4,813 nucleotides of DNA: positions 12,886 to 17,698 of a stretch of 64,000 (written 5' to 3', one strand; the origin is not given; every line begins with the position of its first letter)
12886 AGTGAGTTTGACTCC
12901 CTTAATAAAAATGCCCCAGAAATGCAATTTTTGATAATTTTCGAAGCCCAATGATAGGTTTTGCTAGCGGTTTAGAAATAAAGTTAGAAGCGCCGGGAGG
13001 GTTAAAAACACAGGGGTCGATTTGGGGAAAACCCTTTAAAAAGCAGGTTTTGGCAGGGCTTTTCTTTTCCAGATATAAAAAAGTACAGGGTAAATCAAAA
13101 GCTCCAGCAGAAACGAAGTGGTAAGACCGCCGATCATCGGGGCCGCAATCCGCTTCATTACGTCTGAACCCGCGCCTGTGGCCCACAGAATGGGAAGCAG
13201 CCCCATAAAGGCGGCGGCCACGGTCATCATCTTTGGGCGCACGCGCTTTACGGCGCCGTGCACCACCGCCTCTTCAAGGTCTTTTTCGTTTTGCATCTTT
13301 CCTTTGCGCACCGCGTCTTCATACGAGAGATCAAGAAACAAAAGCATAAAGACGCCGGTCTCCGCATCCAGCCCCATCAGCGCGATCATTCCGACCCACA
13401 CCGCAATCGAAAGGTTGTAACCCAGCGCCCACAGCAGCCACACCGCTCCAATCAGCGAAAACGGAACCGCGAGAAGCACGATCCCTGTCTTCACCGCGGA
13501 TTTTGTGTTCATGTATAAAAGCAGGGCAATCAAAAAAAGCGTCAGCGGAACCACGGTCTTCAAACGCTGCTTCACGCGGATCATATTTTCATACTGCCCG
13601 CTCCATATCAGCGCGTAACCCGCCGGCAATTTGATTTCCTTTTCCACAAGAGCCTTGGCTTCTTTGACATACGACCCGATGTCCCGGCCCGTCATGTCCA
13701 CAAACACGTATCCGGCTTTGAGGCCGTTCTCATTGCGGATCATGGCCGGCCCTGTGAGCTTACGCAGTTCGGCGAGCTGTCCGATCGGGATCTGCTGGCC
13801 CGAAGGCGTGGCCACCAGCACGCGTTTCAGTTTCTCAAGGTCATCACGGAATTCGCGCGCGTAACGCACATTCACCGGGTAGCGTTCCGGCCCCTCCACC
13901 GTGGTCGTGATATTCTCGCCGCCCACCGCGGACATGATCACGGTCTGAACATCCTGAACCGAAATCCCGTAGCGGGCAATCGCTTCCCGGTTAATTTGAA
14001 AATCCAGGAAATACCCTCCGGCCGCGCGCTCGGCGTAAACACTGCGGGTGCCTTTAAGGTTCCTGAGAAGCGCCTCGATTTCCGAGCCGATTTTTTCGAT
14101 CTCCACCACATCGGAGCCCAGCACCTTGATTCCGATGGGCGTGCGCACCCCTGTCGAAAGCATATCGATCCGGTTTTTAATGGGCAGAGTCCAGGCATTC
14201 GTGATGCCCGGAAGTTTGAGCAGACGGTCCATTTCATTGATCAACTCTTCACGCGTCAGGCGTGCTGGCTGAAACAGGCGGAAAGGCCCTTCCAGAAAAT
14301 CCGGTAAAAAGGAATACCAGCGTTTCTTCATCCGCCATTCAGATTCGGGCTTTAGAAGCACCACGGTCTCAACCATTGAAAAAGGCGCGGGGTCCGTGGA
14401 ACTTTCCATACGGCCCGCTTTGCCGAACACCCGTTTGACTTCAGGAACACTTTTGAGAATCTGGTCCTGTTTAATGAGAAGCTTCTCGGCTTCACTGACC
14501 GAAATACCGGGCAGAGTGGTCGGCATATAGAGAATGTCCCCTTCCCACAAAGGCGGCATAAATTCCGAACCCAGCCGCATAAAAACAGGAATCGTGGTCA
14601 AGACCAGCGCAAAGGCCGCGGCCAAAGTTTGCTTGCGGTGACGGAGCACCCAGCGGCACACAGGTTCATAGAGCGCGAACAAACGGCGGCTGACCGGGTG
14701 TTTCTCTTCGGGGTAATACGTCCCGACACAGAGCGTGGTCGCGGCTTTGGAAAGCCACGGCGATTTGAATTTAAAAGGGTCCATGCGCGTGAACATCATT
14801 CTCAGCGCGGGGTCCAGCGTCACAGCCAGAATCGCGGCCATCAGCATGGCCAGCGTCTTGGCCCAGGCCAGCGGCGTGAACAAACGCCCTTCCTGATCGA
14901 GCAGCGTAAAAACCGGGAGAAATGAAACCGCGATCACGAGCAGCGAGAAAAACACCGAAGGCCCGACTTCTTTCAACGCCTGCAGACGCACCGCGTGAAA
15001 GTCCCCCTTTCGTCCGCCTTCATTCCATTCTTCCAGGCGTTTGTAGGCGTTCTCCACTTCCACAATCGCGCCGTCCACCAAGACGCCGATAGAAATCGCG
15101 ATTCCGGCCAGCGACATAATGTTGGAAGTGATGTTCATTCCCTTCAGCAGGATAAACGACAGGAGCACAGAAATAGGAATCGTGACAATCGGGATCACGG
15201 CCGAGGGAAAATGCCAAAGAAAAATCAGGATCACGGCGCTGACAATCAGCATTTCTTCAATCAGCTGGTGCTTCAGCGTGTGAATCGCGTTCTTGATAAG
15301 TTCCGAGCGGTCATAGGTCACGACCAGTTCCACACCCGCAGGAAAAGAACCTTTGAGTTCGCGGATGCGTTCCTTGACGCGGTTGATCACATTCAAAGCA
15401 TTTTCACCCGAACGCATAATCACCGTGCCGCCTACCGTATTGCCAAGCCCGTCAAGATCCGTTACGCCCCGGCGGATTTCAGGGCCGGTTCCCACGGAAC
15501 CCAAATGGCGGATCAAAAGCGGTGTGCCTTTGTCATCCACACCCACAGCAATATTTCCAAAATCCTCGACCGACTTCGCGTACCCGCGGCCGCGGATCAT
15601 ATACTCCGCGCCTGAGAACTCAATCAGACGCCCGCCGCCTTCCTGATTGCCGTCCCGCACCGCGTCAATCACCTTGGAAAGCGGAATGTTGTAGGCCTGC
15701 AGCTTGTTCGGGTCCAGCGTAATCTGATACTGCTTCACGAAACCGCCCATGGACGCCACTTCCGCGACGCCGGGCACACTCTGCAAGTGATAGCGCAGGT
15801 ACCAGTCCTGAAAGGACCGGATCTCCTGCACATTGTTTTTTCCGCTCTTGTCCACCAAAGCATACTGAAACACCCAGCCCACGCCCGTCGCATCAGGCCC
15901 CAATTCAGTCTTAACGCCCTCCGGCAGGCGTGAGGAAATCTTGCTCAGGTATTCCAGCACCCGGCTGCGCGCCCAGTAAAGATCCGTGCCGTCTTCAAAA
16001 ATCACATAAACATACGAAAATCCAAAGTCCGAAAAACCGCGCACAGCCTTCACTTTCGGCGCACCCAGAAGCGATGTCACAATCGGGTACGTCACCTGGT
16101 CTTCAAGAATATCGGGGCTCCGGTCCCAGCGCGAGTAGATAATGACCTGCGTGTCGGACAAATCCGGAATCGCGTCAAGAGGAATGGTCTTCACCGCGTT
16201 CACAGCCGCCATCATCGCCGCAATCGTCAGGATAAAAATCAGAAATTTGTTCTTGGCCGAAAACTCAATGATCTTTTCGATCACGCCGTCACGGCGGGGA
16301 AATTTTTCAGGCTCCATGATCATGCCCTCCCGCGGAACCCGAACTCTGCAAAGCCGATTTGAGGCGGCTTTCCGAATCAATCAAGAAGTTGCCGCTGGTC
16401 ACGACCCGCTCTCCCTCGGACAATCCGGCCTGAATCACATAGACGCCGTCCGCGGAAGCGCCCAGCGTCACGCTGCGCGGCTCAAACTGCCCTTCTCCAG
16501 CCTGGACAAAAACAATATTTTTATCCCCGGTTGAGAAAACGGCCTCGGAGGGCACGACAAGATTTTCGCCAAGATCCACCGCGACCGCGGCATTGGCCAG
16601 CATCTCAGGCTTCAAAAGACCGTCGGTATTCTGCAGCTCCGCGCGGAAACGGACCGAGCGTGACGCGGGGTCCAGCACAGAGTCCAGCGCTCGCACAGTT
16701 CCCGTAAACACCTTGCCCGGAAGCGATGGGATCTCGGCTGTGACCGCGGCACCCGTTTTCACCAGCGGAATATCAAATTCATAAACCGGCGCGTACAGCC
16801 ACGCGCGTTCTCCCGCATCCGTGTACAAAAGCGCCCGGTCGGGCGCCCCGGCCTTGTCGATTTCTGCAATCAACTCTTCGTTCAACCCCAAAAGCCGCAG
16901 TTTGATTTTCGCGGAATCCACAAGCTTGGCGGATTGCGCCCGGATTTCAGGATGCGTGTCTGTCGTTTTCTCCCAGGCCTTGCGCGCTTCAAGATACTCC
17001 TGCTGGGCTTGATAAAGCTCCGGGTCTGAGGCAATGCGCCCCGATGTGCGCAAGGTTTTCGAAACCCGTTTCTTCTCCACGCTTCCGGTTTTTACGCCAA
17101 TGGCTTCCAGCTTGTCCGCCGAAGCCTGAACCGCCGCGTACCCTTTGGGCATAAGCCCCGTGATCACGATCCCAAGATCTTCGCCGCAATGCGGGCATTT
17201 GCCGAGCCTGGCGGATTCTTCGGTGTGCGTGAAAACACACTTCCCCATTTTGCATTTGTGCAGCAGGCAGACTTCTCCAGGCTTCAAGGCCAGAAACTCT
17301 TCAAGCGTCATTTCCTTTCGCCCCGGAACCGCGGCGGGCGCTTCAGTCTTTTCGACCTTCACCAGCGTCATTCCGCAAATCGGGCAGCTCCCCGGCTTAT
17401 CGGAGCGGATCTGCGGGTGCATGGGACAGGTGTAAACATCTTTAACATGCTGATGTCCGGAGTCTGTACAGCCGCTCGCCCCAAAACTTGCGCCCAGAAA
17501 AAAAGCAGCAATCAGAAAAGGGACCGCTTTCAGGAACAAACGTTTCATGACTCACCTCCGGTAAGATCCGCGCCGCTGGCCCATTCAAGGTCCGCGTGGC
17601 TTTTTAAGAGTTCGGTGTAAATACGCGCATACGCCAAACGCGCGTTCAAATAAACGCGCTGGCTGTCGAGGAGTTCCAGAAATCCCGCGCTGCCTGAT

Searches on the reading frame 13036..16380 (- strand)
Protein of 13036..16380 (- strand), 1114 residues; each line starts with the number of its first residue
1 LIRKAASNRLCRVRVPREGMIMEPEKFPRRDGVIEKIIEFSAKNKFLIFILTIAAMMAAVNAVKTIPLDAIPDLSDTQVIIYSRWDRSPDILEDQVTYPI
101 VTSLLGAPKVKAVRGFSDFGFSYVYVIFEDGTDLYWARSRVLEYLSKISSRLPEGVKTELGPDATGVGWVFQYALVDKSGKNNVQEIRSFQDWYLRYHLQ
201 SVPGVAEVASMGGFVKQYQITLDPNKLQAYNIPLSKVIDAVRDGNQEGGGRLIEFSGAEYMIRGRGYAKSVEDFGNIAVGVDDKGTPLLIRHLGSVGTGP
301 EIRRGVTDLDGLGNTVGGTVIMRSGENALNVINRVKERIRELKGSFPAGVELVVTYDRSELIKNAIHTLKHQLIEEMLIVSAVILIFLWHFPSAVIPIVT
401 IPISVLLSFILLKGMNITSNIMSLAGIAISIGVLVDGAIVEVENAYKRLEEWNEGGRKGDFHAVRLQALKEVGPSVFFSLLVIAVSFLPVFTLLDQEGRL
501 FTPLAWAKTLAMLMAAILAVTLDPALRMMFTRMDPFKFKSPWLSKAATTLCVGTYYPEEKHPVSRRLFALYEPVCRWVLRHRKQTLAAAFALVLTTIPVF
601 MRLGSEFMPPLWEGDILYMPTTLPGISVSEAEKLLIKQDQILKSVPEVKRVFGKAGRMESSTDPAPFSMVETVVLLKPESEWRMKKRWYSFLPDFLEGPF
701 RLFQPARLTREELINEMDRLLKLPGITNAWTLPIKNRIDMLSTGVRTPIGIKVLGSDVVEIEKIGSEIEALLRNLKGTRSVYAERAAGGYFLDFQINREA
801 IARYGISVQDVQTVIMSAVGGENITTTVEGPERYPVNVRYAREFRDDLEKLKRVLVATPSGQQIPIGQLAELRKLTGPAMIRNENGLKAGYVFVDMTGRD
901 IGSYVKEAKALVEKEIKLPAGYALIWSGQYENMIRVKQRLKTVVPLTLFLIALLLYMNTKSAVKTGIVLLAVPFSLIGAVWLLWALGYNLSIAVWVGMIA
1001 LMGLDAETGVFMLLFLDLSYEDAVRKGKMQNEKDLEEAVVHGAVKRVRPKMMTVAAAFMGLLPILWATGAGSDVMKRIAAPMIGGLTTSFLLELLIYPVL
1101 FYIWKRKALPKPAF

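Call 28: search_protein_families(library=pfam, proteins=[window:13036-16380:-], max_evalue=0.001)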
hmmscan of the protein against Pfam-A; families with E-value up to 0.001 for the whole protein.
window:13036-16380:- (1114 aa): 2 families
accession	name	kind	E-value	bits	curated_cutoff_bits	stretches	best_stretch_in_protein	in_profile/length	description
PF00873.25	ACR_tran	-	9e-214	712.7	28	1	37-1103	1-1019/1021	AcrB/AcrD/AcrF family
PF03176.21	MMPL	-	9e-06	25.3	20.5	1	377-536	153-308/333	MMPL family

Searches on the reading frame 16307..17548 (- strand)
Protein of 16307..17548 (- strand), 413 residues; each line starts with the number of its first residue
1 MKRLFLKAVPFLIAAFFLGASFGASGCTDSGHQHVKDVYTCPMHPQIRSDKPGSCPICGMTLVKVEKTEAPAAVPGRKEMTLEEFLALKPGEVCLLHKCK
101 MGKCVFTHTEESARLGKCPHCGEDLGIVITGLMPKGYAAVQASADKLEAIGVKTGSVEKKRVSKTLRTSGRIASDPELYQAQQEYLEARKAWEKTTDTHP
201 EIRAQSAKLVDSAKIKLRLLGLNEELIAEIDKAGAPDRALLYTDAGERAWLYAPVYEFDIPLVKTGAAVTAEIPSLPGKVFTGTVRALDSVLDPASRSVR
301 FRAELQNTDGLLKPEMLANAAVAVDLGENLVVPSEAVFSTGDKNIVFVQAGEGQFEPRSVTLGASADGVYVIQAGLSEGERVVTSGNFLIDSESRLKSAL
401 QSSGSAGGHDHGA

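Call 10: search_protein_families(library=pfam, proteins=[window:16307-17548:-], max_evalue=0.01)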
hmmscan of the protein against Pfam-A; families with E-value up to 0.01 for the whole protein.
window:16307-17548:- (413 aa): 5 families
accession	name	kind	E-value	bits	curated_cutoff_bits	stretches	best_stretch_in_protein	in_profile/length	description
PF16576.10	HlyD_D23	-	9.8e-28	97.3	30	2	247-318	143-214/214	Barrel-sandwich domain of CusB or HlyD membrane-fusion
PF19335.5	HMBD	-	8e-18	64.5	23.6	1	38-65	1-28/28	Heavy metal binding domain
PF13437.12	HlyD_3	-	3.5e-05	24.9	22.2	1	240-314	27-105/106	HlyD family secretion protein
PF00529.27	CusB_dom_1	-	0.0037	17.9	26.5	0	330-384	15-89/89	Cation efflux system protein CusB domain 1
PF16572.11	HlyD_D4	-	0.0062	16.8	26.4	0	176-233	7-52/55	Long alpha hairpin domain of cation efflux system protein, CusB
